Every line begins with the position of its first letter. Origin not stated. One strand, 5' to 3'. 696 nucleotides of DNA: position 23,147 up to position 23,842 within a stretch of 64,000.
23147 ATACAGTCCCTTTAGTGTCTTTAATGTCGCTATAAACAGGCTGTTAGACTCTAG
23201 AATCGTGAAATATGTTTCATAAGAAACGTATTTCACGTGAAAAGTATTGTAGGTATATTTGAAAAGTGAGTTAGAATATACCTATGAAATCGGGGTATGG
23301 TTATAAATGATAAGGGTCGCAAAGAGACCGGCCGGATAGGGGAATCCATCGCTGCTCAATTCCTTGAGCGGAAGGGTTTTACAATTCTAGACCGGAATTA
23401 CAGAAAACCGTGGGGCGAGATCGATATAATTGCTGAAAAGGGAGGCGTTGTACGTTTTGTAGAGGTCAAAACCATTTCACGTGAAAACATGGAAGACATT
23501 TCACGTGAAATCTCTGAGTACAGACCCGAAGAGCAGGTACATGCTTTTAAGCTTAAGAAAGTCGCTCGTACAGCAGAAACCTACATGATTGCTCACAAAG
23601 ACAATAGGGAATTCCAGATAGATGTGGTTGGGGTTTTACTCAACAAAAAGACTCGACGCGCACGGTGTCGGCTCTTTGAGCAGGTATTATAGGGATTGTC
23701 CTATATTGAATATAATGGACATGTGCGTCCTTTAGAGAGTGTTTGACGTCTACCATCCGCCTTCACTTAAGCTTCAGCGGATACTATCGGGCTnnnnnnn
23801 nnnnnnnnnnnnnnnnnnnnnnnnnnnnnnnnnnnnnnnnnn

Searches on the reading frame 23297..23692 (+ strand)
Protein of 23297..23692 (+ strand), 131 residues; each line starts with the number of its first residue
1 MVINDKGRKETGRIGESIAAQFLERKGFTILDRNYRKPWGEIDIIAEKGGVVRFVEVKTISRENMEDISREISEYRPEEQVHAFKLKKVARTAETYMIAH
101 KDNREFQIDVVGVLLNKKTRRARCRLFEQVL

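Call 35: list_cluster_members(proteins=[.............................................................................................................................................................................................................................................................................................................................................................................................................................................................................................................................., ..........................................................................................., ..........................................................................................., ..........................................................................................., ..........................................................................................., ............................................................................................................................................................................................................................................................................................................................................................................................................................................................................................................, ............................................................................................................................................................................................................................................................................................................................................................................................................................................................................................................, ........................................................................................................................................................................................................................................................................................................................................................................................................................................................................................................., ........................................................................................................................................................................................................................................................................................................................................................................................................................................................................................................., window:23297-23692:+])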
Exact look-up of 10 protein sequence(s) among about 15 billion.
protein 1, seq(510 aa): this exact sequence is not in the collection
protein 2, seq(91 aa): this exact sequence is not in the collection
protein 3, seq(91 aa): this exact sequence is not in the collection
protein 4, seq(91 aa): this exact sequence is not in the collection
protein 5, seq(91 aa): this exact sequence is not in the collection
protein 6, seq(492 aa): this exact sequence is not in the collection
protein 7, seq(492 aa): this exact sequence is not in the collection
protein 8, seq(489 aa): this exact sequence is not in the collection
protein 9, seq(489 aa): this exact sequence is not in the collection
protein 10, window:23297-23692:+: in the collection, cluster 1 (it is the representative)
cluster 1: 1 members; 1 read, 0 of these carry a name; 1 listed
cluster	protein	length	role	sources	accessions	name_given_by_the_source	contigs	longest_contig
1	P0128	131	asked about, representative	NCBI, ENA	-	-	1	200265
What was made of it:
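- Tried and rejected: Exact look-ups of my reconstructed intact Rny, Hup (4 variants) and Cca (4 variants) found nothing (call 35).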
